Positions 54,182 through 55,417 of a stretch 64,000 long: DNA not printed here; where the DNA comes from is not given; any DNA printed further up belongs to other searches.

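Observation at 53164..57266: Eukaryote-like lipid-handling gene string: class-2 lipase, LPCAT-like acyltransferase, START domain protein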

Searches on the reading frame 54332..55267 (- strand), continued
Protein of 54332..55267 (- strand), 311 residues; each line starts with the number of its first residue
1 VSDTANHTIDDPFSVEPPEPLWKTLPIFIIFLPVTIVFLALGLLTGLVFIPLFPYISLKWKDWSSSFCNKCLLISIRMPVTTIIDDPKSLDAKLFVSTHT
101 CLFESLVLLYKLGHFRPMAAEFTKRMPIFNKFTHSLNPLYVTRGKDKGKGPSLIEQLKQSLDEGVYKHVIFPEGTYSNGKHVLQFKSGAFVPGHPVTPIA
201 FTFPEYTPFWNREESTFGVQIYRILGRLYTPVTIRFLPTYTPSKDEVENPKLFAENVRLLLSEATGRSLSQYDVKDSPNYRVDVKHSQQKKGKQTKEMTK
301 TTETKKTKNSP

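Call 45: list_cluster_members(proteins=[P0264, P0275, P0277, P0295, P0309, P0321, P0322, P0342, P0354, P0377])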
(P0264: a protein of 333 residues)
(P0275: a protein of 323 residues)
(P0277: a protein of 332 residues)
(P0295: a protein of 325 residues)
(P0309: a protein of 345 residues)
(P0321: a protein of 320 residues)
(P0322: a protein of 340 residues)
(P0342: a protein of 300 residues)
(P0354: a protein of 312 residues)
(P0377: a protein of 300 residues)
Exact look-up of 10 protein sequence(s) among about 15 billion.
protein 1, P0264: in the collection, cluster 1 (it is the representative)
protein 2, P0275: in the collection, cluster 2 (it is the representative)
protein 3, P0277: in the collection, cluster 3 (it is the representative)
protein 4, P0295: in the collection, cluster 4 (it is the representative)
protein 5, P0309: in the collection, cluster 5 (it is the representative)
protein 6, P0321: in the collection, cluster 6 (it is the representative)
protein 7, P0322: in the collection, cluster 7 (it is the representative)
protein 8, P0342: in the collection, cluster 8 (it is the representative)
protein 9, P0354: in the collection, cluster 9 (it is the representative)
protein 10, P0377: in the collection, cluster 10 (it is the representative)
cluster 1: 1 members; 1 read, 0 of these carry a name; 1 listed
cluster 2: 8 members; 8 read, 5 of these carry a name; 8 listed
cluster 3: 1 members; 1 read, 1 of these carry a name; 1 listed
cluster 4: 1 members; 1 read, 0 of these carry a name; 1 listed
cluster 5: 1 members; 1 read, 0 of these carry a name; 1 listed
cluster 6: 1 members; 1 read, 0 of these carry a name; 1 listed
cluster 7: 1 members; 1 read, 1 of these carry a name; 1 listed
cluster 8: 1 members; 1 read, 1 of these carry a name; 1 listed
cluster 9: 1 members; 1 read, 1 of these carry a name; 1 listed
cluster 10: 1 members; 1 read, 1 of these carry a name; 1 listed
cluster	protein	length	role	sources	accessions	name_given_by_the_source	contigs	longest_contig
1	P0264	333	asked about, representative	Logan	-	-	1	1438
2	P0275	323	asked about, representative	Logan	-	-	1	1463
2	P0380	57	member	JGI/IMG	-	hypothetical protein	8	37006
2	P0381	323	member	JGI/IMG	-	1-acyl-sn-glycerol-3-phosphate acyltransferase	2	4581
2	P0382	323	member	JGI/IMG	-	1-acyl-sn-glycerol-3-phosphate acyltransferase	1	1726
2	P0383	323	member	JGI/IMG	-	1-acyl-sn-glycerol-3-phosphate acyltransferase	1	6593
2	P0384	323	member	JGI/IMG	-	1-acyl-sn-glycerol-3-phosphate acyltransferase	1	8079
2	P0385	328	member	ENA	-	-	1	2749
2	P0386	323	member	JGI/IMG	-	-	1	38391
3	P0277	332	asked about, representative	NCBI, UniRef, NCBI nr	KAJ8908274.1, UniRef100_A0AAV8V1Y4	hypothetical protein NDN08_008365 [Rhodosorus marinus] | Phospholipid/glycerol acyltransferase domain-containing protein n=1 Tax=Rhodosorus ...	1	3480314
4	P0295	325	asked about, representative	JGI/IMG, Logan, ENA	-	-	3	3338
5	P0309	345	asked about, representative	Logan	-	-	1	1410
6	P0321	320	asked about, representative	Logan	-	-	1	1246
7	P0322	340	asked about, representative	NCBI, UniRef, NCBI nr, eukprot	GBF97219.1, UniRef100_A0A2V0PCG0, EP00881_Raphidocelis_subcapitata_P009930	lysophosphatidylcholine acyltransferase [Raphidocelis subcapitata] | Lysophosphatidylcholine acyltransferase n=1 Tax=Raphidocelis subcapitata TaxID=307507 ... | GBF97219.1 lysophosphatidylcholine acyltransferase [Raphidocelis subcapitata]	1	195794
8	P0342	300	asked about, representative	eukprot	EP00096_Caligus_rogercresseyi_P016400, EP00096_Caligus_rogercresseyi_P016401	TRINITY_DN903_c1_g1_i4.p1 TRINITY_DN903_c1_g1~~TRINITY_DN903_c1_g1_i4.p1 ORF ...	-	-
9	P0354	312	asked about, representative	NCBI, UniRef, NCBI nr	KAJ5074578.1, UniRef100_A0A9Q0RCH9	lysophosphatidylcholine acyltransferase 1 [Anaeramoeba ignava] | Lysophosphatidylcholine acyltransferase 1 n=1 Tax=Anaeramoeba ignava TaxID=1746090 ...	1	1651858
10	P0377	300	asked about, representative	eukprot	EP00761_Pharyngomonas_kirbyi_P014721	gb/GECH01014751.1/.p1 GENE.gb/GECH01014751.1/~~gb/GECH01014751.1/.p1 ORF type:complete ...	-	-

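Call 56: list_cluster_members(proteins=[P0231, P0315, P0331, P0343, P0363, P0364, P0372, P0373, P0305, P0340])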
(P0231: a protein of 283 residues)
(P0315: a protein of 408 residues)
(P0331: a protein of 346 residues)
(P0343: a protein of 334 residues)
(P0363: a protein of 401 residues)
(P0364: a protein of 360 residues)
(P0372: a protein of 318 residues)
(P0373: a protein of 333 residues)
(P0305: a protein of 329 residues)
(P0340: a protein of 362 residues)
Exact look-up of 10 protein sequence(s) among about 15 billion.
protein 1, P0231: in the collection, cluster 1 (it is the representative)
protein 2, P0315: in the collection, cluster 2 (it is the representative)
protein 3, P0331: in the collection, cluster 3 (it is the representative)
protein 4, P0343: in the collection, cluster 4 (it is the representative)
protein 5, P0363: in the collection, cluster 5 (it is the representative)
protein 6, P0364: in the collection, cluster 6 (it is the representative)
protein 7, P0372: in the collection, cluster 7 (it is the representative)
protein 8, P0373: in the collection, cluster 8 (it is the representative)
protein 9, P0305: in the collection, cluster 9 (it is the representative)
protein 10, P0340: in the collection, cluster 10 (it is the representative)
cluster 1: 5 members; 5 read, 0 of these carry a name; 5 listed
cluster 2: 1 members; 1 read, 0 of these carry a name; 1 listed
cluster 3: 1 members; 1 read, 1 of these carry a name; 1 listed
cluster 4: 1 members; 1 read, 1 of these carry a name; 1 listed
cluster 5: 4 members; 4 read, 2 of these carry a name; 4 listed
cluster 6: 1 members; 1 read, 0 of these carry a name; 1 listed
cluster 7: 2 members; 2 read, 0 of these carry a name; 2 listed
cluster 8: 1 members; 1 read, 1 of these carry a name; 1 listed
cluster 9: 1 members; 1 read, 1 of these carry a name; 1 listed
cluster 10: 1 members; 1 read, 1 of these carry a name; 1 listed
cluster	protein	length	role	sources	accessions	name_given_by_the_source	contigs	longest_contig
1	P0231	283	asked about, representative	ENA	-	-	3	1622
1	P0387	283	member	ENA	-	-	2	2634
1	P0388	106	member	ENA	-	-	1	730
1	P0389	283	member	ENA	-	-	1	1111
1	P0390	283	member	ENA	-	-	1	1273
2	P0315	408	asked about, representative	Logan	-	-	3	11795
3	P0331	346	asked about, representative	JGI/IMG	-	1-acyl-sn-glycerol-3-phosphate acyltransferase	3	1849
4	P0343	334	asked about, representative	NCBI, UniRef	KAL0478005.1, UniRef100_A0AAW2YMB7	lysophospholipid acyltransferase LPEAT [Acrasis kona] | Lysophospholipid acyltransferase LPEAT n=1 Tax=Acrasis kona TaxID=1008807 ...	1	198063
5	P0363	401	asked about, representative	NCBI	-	-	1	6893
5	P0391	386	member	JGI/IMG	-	1-acyl-sn-glycerol-3-phosphate acyltransferase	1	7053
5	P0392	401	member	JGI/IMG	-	1-acyl-sn-glycerol-3-phosphate acyltransferase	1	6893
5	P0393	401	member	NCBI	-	-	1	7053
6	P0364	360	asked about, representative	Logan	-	-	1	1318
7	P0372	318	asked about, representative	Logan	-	-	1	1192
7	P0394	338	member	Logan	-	-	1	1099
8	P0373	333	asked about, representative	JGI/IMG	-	1-acyl-sn-glycerol-3-phosphate acyltransferase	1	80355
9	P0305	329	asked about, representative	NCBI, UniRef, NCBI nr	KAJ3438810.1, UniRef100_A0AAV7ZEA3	lysophosphatidylcholine acyltransferase [Anaeramoeba flamelloides] | Lysophosphatidylcholine acyltransferase n=1 Tax=Anaeramoeba flamelloides TaxID=1746091 ...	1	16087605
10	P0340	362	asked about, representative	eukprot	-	TRINITY_DN198_c1_g1_i2.p1 TRINITY_DN198_c1_g1~~TRINITY_DN198_c1_g1_i2.p1 ORF ...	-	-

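Call 57: find_encoding_contigs(protein=P0386, flank=8000, max_places=1)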
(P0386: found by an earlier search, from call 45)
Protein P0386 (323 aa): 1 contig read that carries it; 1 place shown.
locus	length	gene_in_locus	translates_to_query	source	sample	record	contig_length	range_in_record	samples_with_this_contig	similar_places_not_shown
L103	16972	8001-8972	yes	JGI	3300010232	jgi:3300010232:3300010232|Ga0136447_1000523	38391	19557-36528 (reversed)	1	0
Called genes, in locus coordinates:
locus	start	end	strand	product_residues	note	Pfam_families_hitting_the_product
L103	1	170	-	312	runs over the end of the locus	PF00069:Pkinase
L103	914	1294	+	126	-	-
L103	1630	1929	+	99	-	-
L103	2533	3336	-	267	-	-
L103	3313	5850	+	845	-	PF00004:AAA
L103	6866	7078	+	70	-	-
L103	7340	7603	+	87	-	-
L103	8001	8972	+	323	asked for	PF01553:Acyltransferase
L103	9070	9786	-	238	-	-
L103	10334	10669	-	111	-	-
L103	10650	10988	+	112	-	-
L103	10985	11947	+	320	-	-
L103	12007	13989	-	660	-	PF25515:Arm_PDR, PF23468:ARC6, PF13355:ARC6-like_IMS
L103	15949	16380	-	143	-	-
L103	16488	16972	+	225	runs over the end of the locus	PF00347:Ribosomal_L6 (weak)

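Call 74: search_solved_structures(query=A1, max_evalue=1)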
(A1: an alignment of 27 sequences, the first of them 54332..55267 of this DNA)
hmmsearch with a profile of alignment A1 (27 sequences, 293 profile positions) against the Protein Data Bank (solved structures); distinct sequences matched with E-value up to 1: 1.
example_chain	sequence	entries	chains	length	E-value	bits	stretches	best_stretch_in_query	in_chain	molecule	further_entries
5kym_A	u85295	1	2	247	1e-07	34.5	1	89-207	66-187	1-acyl-sn-glycerol-3-phosphate acyltransferase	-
